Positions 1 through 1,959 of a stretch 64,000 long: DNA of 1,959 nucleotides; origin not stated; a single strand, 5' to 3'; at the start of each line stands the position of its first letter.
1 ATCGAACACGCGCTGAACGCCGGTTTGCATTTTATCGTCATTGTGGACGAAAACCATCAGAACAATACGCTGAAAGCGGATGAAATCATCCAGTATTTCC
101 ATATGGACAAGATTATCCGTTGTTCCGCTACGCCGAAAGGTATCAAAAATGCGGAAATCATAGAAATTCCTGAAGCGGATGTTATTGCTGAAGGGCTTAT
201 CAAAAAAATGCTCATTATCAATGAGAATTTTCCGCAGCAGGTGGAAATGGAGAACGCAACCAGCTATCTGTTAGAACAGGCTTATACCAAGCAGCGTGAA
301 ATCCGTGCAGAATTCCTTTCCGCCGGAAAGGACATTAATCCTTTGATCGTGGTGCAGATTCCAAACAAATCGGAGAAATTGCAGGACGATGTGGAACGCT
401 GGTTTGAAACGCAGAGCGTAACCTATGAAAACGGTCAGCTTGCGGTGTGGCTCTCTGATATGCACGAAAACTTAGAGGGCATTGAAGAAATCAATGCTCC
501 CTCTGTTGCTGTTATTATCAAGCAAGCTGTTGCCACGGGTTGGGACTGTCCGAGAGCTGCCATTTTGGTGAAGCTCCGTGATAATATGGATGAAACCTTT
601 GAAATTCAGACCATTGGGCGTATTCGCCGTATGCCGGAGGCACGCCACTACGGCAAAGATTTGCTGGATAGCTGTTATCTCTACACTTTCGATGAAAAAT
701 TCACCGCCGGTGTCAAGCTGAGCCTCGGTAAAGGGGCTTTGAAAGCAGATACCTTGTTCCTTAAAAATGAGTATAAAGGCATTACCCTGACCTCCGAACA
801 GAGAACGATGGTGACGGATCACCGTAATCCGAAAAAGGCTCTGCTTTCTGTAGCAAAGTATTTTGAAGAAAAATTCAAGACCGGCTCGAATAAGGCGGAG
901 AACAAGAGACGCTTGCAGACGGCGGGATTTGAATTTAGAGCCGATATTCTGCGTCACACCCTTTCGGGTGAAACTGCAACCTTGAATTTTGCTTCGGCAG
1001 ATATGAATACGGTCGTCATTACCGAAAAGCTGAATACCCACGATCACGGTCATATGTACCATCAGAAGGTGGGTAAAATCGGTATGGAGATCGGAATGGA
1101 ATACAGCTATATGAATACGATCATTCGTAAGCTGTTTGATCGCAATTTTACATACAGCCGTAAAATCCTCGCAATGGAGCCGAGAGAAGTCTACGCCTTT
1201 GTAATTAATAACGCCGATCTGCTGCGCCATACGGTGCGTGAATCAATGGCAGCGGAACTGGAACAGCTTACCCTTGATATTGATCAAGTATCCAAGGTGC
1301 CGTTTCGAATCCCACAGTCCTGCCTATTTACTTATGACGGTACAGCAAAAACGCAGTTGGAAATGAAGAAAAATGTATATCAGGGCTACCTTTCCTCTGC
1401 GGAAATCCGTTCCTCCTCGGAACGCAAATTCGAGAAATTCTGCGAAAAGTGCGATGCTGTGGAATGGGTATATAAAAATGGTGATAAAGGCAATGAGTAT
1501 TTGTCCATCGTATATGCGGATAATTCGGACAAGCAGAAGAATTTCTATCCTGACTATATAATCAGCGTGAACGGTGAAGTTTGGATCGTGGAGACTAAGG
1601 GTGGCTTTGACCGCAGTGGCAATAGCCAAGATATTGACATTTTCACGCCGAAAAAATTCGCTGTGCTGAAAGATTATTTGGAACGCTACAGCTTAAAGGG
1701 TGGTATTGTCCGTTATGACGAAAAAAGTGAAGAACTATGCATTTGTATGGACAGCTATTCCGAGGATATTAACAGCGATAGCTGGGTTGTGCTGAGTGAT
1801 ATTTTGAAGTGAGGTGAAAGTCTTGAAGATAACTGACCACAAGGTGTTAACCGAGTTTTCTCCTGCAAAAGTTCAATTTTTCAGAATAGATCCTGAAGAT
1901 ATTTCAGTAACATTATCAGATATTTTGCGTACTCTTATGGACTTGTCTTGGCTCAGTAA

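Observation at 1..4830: Hachiman-like HamA/HamB pair translationally coupled to an upstream Res-like helicase-nuclease: a possible composite three-gene defence operon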

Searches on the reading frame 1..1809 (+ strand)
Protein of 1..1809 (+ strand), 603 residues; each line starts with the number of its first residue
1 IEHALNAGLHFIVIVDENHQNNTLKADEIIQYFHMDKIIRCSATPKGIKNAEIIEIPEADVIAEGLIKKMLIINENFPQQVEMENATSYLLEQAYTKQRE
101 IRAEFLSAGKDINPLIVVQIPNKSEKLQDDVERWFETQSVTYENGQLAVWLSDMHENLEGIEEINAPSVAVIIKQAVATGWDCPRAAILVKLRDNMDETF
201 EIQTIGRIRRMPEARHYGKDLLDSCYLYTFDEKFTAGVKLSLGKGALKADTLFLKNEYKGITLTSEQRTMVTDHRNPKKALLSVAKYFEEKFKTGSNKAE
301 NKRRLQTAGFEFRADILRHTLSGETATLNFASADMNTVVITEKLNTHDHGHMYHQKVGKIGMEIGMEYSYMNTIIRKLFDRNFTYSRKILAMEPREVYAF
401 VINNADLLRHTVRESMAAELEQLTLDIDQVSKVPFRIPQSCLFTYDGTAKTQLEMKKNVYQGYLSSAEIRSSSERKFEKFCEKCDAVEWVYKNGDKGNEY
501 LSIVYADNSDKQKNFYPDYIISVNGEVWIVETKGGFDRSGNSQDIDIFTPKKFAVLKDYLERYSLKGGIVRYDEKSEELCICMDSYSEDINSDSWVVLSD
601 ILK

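Call 3: search_protein_families(library=pfam, proteins=[window:1-1809:+], max_evalue=0.1)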
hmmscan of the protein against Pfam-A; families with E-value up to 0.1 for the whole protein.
window:1-1809:+ (603 aa): 1 family
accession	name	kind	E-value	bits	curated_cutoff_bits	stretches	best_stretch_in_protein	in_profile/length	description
PF04851.21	ResIII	-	0.0088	16.4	22.5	1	10-46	126-163/164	Type III restriction enzyme, res subunit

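Call 4: search_protein_families(library=padloc, proteins=[window:1-1809:+], max_evalue=0.1)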
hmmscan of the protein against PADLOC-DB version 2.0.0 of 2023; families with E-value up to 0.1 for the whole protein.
window:1-1809:+ (603 aa): 6 families
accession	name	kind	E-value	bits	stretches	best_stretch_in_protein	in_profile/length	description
PDLC03653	REase_III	-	1.7e-15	54.2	1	12-242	262-503/883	Type III restriction enzyme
PDLC03650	REase_III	-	7.1e-13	45.9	1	11-229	226-439/898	Type III restriction enzyme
PDLC03652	REase_III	-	1.3e-12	44.6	1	35-215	199-392/809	Type III restriction enzyme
PDLC03649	REase_III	-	5.6e-05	19.2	1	173-213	500-540/973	Type III restriction enzyme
PDLC01769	Cas3g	-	0.041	10.5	1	124-283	433-581/836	-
PDLC00934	Cas2e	-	0.049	12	0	145-212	15-79/87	"CRISPR-associated endoribonuclease Cas2, subtype I-E/ECOLI"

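Call 5: search_protein_families(library=ncbifam, proteins=[window:1-1809:+], max_evalue=0.1)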
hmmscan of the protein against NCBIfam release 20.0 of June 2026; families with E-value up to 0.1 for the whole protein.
window:1-1809:+ (603 aa): 0 families

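Call 7: search_protein_families(library=phrogs, proteins=[window:1-1809:+], max_evalue=0.1)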
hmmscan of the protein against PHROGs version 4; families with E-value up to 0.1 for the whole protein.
window:1-1809:+ (603 aa): 3 families
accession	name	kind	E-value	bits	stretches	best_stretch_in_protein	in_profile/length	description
phrog_218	-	connector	8.2e-05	23.7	1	457-534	13-87/148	head closure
phrog_16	-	DNA, RNA and nucleotide metabolism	0.00023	20.5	1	13-570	380-871/986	DNA helicase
phrog_11902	-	unknown function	0.00025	20.2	0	12-76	213-278/1000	-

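Call 62: find_homologous_proteins(query=window:1-1809:+, max_evalue=0.001)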
Query window:1-1809:+ (603 aa): 5690 proteins with E <= 0.001 among 8000 candidates; the best 120 are listed.
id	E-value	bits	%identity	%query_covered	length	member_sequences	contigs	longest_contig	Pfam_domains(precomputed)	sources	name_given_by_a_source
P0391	0.0e+0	1365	100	100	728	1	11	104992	PF00270.36,PF04851.22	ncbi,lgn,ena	-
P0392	0.0e+0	1365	100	100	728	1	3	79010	PF00270.36,PF04851.22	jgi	-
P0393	0.0e+0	1363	100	100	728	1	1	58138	PF00270.36,PF04851.22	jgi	-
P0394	0.0e+0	1360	100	100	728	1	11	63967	PF00270.36,PF04851.22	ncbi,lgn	-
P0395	0.0e+0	1355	99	100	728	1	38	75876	PF00270.36,PF04851.22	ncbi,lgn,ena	-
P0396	0.0e+0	1355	99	100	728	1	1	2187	PF00270.36,PF04851.22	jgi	-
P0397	0.0e+0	1320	96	100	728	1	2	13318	PF00270.36,PF04851.22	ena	-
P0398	0.0e+0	1318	96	100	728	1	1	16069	PF00270.36,PF04851.22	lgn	-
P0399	0.0e+0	1310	96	100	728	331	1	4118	PF00270.36,PF04851.22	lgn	-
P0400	0.0e+0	1310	96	100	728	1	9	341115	PF00270.36,PF04851.22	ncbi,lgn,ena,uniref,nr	ncbi:DEAD/DEAH box helicase family protein [Dielma fastidiosa]|uniref:Type III restriction enzyme n=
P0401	0.0e+0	1308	95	100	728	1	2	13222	PF00270.36,PF04851.22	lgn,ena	-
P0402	0.0e+0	1307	95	100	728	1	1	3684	PF00270.36,PF04851.22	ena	-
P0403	0.0e+0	1307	95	100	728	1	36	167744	PF00270.36,PF04851.22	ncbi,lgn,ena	-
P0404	0.0e+0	1305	95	100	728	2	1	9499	PF00270.36,PF04851.22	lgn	-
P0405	0.0e+0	1305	95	100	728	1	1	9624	PF00270.36,PF04851.22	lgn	-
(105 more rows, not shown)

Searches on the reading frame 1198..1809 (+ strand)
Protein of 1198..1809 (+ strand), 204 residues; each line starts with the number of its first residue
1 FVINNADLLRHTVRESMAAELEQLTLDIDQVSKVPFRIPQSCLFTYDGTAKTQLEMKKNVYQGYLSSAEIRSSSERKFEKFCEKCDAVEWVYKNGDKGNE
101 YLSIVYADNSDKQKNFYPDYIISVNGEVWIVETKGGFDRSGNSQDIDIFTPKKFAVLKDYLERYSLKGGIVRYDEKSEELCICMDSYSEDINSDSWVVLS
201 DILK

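Call 70: predict_structure(alignment_id=A6)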
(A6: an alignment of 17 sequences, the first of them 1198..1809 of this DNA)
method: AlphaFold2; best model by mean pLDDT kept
length: 204 residues; sequences in the alignment: 17
mean_pLDDT: 60.6   pTM: 0.54
mean pLDDT of the five models: 60.6, 56.1, 54.3, 51.3, 41.9
residues with pLDDT >= 90: 8; 70-90: 85; 50-70: 28; < 50: 83
segments of 3 or more residues with pLDDT < 50: 1-70, 97-99, 139-147
pLDDT, mean of each block of 10 residues (from residue 1): 31 38 43 35 33 28 30 75 84 59 62 67 82 60 50 78 81 86 88 89 83
secondary structure, 60 per line:
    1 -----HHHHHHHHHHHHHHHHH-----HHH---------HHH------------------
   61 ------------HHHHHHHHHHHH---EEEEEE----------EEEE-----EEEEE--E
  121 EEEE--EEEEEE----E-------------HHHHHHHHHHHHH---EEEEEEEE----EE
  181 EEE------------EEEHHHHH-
elements in order: H6-22 H73-84 E88-93 E104-107 E113-117 E120-124 E127-132 H151-163 E167-174 E179-183 E196-198 H199-203

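Call 72: fold_search(model_id=the predicted structure, library=pdb)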
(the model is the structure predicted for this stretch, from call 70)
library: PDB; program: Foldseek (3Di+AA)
matches with E <= 10: 552; with E <= 0.001: 0
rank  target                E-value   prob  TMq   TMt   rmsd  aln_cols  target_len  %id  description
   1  6p4o_F                3.8e-03  0.99  0.31  0.15   6.9       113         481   19  Complex of XPB helicase with Bax1 endonuclease from Sulfurisphaera tokodaii at 3.15 Angstroms resolution (released 2020-06-03)
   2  6l4l                  7.2e-03  0.57  0.19  0.16   9.2       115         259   10  Crystal structure of S. aureus CntK in inactive state (released 2020-10-21)
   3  9kqh_A                7.7e-03  0.77  0.26  0.09   9.5       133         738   15  Crystal structure of Finegoldia magna DinG in complex with ssDNA and ADPNP (released 2025-12-03)
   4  8bao_A                8.2e-03  0.99  0.30  0.17   5.7       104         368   15  Dysgonamonadaceae bacterium CRISPR ancillary nuclease 2 (released 2022-11-30)
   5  1ob8_A                8.2e-03  0.99  0.35  0.54   6.3       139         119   14  Holliday Junction Resolving Enzyme (released 2004-10-15)
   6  1ob8_B                8.7e-03  0.98  0.32  0.48   7.8       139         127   14  Holliday Junction Resolving Enzyme (released 2004-10-15)
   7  5fdk_D                9.3e-03  0.82  0.31  0.32  16.9       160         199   10  Crystal structure of RecU(D88N) in complex with palindromic DNA duplex (released 2016-12-07)
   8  1xmx                  9.9e-03  0.98  0.28  0.17   6.3        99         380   15  Crystal structure of protein VC1899 from Vibrio cholerae (released 2004-11-16)
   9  9dou_A                9.9e-03  0.69  0.22  0.07   8.6       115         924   11  Taeniopygia guttata R2 retrotransposon (R2Tg) initiating target-primed reverse transcription (released 2025-05-21)
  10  8bao_B                1.1e-02  0.99  0.30  0.17   5.7       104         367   15  Dysgonamonadaceae bacterium CRISPR ancillary nuclease 2 (released 2022-11-30)
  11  6p4o_D                1.3e-02  0.97  0.31  0.15   5.3       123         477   16  Complex of XPB helicase with Bax1 endonuclease from Sulfurisphaera tokodaii at 3.15 Angstroms resolution (released 2020-06-03)
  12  8gy8_A                1.3e-02  0.82  0.29  0.18   8.7       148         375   20  The structure of Bax1 from Pyrococcus furiosus (released 2023-09-27)
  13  1y1o_A                1.3e-02  0.80  0.26  0.30  12.1       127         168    9  X-ray crystal Structure of Penicillin-binding protein-related factor A from Bacillus stearothermophilus (released 2004-12-07)
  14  1ob9                  1.4e-02  0.99  0.36  0.54   6.4       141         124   13  Holliday Junction Resolving Enzyme (released 2004-10-15)
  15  4ceh_A                1.4e-02  0.60  0.23  0.05   8.7       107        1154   10  Crystal structure of AddAB with a forked DNA substrate (released 2014-03-12)
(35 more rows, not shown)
